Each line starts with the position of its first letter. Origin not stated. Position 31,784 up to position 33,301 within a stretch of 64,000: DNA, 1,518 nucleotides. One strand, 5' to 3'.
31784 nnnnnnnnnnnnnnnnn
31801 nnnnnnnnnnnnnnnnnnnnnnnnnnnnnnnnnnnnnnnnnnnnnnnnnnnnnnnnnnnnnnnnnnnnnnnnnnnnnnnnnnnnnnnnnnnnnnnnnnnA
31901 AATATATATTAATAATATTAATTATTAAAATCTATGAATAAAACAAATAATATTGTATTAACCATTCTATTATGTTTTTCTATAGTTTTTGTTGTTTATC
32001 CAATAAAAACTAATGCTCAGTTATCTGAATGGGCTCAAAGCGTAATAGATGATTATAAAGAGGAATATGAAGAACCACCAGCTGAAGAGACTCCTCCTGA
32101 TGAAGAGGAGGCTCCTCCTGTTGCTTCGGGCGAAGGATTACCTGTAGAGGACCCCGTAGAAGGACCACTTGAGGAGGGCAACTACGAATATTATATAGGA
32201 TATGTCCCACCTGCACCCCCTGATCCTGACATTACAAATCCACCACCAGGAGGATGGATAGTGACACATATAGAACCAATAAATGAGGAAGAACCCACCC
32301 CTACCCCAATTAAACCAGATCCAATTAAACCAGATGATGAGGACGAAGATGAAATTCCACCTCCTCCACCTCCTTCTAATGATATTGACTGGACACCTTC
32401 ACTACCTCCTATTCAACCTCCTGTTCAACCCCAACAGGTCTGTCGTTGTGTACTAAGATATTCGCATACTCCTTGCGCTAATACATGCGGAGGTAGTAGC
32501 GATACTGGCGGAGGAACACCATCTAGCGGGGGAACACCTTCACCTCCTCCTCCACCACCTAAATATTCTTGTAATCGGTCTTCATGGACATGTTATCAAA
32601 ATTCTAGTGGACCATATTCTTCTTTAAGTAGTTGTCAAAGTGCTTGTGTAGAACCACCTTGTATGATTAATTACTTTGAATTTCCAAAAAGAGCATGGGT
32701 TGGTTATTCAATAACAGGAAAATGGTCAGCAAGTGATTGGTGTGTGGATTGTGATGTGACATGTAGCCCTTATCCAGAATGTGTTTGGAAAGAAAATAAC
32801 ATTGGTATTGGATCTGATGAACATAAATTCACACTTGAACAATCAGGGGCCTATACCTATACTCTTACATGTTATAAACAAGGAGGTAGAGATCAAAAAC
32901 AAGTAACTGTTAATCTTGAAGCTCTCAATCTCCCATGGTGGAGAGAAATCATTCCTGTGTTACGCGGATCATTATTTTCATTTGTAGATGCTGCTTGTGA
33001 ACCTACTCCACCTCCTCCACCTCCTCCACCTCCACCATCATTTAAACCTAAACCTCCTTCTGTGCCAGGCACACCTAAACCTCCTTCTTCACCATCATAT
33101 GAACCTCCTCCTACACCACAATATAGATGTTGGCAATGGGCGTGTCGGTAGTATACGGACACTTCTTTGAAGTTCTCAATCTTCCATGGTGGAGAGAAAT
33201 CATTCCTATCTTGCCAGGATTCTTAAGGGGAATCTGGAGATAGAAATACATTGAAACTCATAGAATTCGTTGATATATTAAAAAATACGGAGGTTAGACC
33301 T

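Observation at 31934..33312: Secreted Pro-rich/Cys-rich 405-aa protein with a duplicated remnant of its own 3' end just downstream, followed by a CPBP (Abi-like) membrane protease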

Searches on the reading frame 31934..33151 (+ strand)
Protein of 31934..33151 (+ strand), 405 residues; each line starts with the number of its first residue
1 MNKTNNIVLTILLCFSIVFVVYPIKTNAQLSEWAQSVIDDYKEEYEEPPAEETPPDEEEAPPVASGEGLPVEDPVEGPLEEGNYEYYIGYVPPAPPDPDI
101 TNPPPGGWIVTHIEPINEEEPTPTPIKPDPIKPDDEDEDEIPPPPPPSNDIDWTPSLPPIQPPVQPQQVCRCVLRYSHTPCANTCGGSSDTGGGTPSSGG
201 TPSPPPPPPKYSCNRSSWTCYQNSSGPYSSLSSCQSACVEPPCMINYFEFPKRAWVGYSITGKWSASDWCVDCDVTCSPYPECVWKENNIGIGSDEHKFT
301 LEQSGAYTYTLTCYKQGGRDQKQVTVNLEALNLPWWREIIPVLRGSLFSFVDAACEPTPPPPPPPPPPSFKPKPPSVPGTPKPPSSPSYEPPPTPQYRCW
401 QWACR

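Call 4: search_protein_families(library=pfam, proteins=[window:31934-33151:+], max_evalue=0.1)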
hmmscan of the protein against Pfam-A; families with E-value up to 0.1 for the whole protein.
window:31934-33151:+ (405 aa): 1 family
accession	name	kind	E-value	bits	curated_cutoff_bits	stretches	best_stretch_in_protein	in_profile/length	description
PF07679.22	I-set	-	0.069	13.7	23.7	0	272-326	21-73/90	Immunoglobulin I-set domain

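Call 6: search_protein_families(library=ncbifam, proteins=[window:31934-33151:+], max_evalue=1)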
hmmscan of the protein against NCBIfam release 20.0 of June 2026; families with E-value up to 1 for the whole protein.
window:31934-33151:+ (405 aa): 1 family
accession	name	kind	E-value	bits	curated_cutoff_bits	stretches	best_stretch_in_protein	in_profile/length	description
NF053819.1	EF0750_LPXTG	subfamily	0.35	11.4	47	1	1-62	1-64/105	EF2685/EF0750 family sortase-dependent surface protein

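Call 9: find_homologous_proteins(query=window:31934-33151:+, max_evalue=0.001)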
Query window:31934-33151:+ (405 aa): 30 proteins with E <= 0.001 among 8000 candidates.
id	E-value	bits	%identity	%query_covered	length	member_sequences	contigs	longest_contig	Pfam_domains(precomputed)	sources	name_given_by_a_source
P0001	1.3e-108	382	82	44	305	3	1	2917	-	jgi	-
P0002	1.1e-104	369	45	86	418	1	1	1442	-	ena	-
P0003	8.8e-101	356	67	49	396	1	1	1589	-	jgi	-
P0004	1.3e-98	349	81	43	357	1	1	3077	-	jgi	-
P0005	1.1e-97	346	80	45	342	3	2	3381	-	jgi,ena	-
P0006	6.7e-93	330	78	45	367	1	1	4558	-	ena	-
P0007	9.7e-93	330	85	35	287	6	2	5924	PF02095.22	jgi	-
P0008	6.5e-90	320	72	44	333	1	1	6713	-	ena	-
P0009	9.8e-90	320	54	70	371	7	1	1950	-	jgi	-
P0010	3.0e-86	308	72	43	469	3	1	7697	-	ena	-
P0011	4.3e-86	308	65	46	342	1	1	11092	-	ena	-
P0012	3.9e-78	282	82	35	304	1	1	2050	-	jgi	-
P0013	2.3e-64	236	61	34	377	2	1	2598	-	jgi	-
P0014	1.6e-58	217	58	37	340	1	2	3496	-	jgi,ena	-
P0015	1.4e-53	201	72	26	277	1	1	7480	-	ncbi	-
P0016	1.9e-53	200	68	28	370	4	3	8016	-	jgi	-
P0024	3.2e-45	173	72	26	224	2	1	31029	-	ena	-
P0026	1.7e-41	161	70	27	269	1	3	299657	-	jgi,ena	-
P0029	3.6e-13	67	33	35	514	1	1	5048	-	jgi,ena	-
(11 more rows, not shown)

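Call 10: find_encoding_contigs(protein=window:31934-33151:+, flank=10000, max_places=6)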
Protein window:31934-33151:+ (405 aa): 8 contigs read that carry it; 4 places shown.
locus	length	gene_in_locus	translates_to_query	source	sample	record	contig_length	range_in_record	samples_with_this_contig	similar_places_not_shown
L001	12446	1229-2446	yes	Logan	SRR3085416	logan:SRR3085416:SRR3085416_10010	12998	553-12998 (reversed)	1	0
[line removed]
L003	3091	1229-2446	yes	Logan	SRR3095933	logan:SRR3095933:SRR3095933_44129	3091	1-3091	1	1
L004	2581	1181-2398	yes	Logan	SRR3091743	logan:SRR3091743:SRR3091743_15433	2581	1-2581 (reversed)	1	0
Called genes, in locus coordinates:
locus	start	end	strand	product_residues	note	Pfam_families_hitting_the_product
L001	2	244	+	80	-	?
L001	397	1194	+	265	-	-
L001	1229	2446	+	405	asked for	-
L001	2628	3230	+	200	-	PF02517:Rce1-like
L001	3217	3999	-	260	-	PF01790:LGT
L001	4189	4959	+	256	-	PF00142:Fer4_NifH, PF01656:CbiA, PF02374:ArsA_ATPase (weak), PF06564:CBP_BcsQ, PF09140:MipZ (faint), PF10609:ParA, PF13614:AAA_31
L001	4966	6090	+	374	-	PF02195:ParB_N, PF17762:HTH_ParB, PF23552:ParB_C (weak)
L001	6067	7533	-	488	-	PF13328:HD_4, PF01966:HD (weak), PF04607:RelA_SpoT, PF02824:TGS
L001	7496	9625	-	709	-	PF01751:Toprim, PF01131:Topoisom_bac, PF01396:Zn_ribbon_Top1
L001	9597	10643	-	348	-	PF02481:DNA_processg_A, PF17782:WHD_DprA (faint)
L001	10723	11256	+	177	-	PF04350:PilO (weak)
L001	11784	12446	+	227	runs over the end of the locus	PF05552:MS_channel_1st_1 (weak)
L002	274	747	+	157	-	-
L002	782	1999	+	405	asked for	-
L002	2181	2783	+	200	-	PF02517:Rce1-like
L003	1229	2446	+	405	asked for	-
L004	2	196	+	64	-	?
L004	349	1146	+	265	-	-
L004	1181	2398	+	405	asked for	-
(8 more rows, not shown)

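Call 13: find_encoding_contigs(protein=P0026, flank=10000, max_places=3)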
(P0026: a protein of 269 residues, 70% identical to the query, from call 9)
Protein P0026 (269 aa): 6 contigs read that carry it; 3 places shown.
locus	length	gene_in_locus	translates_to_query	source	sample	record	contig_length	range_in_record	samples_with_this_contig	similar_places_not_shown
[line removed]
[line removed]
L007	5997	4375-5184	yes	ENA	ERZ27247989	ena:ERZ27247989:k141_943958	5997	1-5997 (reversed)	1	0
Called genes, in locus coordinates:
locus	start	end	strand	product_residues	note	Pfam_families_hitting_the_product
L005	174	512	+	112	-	-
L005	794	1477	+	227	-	PF18916:Lycopene_cyc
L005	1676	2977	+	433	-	PF09594:GT87 (weak)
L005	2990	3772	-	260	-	PF18912:DZR_2 (faint), PF00156:Pribosyltran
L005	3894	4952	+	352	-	PF11104:PilM_2, PF06723:MreB_Mbl (faint), PF14450:FtsA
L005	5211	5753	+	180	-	-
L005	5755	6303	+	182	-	PF04350:PilO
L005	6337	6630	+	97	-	-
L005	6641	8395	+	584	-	PF05157:MshEN, PF00437:T2SSE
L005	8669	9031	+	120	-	-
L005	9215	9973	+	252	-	-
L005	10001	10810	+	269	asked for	-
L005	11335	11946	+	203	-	PF12385:Peptidase_C70, PF13529:Peptidase_C39_2, PF03412:Peptidase_C39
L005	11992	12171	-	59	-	-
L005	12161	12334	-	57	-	-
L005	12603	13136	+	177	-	-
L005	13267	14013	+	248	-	-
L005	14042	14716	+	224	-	-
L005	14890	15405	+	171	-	PF02517:Rce1-like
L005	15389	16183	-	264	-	PF01790:LGT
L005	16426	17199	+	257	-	PF00142:Fer4_NifH (faint), PF01656:CbiA, PF06564:CBP_BcsQ, PF09140:MipZ (weak), PF10609:ParA (weak), PF13614:AAA_31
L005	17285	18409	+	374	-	PF23552:ParB_C (faint), PF02195:ParB_N, PF17762:HTH_ParB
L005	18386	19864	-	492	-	PF13328:HD_4, PF01966:HD, PF04607:RelA_SpoT, PF02824:TGS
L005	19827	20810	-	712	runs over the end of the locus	PF01751:Toprim, PF01131:Topoisom_bac, PF01396:Zn_ribbon_Top1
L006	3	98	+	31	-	?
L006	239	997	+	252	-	-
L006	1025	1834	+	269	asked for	-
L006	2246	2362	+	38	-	-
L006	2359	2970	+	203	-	PF12385:Peptidase_C70, PF13529:Peptidase_C39_2, PF03412:Peptidase_C39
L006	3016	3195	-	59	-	-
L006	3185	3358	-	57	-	-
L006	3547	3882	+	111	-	-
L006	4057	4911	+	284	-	-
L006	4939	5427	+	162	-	-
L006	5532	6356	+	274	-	-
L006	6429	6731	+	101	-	?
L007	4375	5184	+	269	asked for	-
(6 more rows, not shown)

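Call 14: find_encoding_contigs(protein=P0024, flank=10000, max_places=3)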
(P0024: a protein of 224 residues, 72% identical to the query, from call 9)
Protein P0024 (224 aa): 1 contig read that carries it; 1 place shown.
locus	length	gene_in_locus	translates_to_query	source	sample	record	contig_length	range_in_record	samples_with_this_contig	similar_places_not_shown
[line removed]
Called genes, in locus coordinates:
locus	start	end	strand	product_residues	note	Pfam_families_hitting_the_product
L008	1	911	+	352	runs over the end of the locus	PF11104:PilM_2, PF06723:MreB_Mbl (faint), PF14450:FtsA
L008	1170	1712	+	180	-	-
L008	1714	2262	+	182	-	PF04350:PilO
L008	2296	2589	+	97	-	-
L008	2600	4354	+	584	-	PF05157:MshEN, PF00437:T2SSE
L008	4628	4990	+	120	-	-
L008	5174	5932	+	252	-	-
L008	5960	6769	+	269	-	-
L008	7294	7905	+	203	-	PF12385:Peptidase_C70, PF13529:Peptidase_C39_2, PF03412:Peptidase_C39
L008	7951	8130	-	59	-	-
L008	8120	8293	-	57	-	-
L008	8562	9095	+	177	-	-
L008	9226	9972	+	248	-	-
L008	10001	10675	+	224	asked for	-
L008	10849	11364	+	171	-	PF02517:Rce1-like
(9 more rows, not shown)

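Call 31: find_encoding_contigs(protein=P0005, flank=5000, max_places=2)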
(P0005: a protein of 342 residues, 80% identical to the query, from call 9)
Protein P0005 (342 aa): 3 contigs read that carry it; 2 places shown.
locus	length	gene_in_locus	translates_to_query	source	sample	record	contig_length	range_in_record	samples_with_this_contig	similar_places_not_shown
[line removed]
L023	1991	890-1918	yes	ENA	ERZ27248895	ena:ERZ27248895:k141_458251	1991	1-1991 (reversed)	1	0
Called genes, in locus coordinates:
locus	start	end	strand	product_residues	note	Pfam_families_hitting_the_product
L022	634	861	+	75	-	-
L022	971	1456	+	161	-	-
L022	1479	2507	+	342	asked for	-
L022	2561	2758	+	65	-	-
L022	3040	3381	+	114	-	?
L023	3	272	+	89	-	?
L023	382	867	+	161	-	-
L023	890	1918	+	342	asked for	-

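Call 32: find_encoding_contigs(protein=P0016, flank=8000, max_places=2)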
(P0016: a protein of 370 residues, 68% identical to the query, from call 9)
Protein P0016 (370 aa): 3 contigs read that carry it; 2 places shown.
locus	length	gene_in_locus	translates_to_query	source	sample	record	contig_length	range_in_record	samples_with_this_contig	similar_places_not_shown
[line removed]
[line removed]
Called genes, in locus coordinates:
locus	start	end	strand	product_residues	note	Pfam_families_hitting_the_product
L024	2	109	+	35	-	?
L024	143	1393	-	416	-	-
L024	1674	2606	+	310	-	PF01381:HTH_3 (faint), PF02661:Fic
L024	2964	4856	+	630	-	-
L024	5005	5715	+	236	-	-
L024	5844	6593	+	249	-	-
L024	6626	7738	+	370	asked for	-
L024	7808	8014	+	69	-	?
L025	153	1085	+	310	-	PF01381:HTH_3 (faint), PF02661:Fic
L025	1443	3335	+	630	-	-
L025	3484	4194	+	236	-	-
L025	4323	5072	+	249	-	-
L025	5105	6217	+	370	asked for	-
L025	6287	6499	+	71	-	?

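Call 77: search_protein_families(library=ncbifam, proteins=[P0004, P0029], max_evalue=0.1)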
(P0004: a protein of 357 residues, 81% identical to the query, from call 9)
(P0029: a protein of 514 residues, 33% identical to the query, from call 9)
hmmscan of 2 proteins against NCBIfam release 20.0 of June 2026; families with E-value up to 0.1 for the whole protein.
P0004 (357 aa): 0 families

P0029 (514 aa): 0 families

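Call 78: search_protein_families(library=pfam, proteins=[P0004, P0029], max_evalue=0.01)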
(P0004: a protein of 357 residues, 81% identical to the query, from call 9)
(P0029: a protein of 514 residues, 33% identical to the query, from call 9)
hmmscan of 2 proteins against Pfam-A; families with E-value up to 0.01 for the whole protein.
P0004 (357 aa): 0 families

P0029 (514 aa): 0 families

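Call 80: search_protein_families(library=padloc, proteins=[window:31934-33151:+], max_evalue=0.01)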
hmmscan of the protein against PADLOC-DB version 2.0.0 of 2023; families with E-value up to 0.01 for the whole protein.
window:31934-33151:+ (405 aa): 0 families

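Call 87: list_cluster_members(proteins=[window:31934-33151:+])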
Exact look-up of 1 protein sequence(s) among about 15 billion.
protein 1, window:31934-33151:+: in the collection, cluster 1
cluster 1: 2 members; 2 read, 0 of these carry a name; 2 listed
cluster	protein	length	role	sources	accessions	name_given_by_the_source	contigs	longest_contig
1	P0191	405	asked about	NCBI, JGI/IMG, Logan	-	-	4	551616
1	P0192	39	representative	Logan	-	-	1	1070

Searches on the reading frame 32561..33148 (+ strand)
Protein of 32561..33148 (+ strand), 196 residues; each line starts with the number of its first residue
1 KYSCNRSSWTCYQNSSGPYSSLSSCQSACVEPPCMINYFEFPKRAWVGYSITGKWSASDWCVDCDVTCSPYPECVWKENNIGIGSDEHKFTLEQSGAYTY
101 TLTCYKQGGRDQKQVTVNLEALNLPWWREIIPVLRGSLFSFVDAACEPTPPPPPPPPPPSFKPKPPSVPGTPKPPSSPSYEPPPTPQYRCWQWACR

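Call 68: predict_structure(alignment_id=A8)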
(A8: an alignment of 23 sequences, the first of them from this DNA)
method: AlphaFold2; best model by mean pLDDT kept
length: 196 residues; sequences in the alignment: 23
mean_pLDDT: 78.0   pTM: 0.54
mean pLDDT of the five models: 78.0, 77.5, 76.1, 74.2, 72.1
residues with pLDDT >= 90: 77; 70-90: 56; 50-70: 40; < 50: 23
segments of 3 or more residues with pLDDT < 50: 138-146, 186-196
pLDDT, mean of each block of 10 residues (from residue 1): 87 92 90 91 91 93 92 84 90 93 83 90 72 50 52 79 62 57 54 43
secondary structure, 60 per line:
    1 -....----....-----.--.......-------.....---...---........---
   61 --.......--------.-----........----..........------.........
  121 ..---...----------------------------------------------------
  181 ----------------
elements in order: E2-5 E10-13 H22-28 E36-40 E44-46 E50-57 E63-69 E84-91 E96-105 E112-122
